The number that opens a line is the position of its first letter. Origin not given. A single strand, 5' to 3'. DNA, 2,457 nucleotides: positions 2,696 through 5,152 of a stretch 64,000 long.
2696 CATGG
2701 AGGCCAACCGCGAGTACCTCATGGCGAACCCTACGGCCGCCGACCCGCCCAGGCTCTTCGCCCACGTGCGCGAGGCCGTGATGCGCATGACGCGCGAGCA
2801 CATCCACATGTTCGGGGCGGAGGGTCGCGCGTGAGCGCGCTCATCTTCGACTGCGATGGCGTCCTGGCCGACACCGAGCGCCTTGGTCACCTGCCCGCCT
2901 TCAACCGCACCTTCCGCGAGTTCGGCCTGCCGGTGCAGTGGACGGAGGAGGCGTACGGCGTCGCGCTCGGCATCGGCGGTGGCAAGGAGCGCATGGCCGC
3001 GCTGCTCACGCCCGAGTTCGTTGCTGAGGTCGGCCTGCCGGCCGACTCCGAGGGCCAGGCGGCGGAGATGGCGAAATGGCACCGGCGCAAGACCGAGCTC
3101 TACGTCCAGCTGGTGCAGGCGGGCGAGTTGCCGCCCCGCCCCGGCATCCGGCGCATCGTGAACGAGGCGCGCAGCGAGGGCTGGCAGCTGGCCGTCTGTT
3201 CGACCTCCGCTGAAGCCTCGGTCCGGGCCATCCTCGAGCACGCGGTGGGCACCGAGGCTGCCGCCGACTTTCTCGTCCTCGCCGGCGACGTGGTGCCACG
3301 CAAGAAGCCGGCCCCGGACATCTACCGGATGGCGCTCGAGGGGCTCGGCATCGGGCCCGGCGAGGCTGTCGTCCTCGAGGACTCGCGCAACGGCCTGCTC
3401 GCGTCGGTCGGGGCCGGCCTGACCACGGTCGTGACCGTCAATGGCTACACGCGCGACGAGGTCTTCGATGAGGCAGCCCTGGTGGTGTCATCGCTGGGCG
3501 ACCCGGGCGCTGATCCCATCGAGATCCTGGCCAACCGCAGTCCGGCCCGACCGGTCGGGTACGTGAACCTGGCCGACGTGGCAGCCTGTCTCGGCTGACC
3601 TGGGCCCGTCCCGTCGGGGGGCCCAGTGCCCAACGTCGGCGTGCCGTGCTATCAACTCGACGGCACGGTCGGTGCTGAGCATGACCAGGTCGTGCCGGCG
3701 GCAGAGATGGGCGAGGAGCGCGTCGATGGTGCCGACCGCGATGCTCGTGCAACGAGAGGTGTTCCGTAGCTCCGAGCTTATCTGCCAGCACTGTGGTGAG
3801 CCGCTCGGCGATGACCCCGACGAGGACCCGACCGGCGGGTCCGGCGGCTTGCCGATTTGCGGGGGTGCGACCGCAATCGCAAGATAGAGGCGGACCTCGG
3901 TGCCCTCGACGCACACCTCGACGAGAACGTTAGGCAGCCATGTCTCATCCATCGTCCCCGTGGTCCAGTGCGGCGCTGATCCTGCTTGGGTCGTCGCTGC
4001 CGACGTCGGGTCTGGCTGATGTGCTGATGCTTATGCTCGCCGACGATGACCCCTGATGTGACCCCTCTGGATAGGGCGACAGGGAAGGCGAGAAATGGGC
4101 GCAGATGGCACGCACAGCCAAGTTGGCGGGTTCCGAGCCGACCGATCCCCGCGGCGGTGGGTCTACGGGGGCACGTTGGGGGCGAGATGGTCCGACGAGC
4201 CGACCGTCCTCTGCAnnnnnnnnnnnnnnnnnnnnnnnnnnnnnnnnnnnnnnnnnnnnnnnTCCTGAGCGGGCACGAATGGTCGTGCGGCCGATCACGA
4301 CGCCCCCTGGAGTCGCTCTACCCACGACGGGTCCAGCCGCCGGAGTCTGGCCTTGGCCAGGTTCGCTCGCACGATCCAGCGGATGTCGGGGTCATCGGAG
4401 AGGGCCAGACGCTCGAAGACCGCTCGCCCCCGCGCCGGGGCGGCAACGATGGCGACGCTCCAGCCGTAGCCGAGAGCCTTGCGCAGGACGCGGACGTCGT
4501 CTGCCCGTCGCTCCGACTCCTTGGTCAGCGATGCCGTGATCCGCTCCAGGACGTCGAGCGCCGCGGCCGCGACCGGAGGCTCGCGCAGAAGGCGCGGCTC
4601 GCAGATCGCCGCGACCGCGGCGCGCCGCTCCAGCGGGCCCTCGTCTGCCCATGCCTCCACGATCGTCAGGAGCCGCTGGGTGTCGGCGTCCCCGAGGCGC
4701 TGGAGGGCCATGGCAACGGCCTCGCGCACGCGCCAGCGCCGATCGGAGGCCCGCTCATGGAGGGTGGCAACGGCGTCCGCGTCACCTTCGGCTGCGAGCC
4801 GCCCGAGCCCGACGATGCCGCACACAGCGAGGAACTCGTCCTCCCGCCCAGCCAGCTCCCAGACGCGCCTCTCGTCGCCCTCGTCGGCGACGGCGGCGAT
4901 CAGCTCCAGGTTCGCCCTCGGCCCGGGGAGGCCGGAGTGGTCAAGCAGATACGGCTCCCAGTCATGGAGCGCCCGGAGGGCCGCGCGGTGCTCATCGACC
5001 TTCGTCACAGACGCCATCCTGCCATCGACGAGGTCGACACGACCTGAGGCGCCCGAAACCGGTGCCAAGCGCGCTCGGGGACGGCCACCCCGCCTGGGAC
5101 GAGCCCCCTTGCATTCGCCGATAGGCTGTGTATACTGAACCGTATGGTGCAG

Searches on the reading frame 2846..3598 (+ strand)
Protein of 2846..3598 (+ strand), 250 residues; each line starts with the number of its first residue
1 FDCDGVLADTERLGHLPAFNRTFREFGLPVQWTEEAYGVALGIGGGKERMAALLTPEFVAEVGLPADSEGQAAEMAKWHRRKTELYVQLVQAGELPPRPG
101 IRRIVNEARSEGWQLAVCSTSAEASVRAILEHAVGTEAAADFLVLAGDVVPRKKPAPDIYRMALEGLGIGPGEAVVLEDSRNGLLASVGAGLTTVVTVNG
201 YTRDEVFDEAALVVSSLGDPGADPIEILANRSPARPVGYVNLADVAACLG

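Call 55: search_protein_families(library=pfam, proteins=[window:2846-3598:+], max_evalue=0.001)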
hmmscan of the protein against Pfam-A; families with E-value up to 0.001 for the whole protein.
window:2846-3598:+ (250 aa): 4 families
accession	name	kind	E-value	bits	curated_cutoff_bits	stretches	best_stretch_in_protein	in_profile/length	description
PF00702.32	Hydrolase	-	1.6e-23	84.6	26.4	1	1-191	6-191/191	haloacid dehalogenase-like hydrolase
PF13419.12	HAD_2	-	2.7e-19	70.4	23.8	1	1-196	3-177/178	Haloacid dehalogenase-like hydrolase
PF12710.13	HAD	-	0.00057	20.8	27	1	1-137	3-131/189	haloacid dehalogenase-like hydrolase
PF13242.12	Hydrolase_like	-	0.00096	19.5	22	0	153-219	3-74/75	HAD-hyrolase-like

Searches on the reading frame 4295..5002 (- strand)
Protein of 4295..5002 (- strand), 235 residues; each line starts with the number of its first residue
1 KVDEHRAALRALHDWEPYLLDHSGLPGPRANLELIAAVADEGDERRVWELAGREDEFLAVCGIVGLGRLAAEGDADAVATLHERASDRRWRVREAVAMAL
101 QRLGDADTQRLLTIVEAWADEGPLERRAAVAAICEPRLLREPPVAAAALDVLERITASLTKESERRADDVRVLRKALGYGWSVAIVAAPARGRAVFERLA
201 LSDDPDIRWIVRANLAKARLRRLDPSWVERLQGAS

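Call 55: search_protein_families(library=pfam, proteins=[window:4295-5002:-], max_evalue=0.001)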
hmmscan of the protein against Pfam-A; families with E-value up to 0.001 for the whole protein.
window:4295-5002:- (235 aa): 1 family
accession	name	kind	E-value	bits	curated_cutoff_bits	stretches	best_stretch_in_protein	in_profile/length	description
PF13646.12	HEAT_2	-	3.1e-07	31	27.7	1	70-133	25-87/88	HEAT repeats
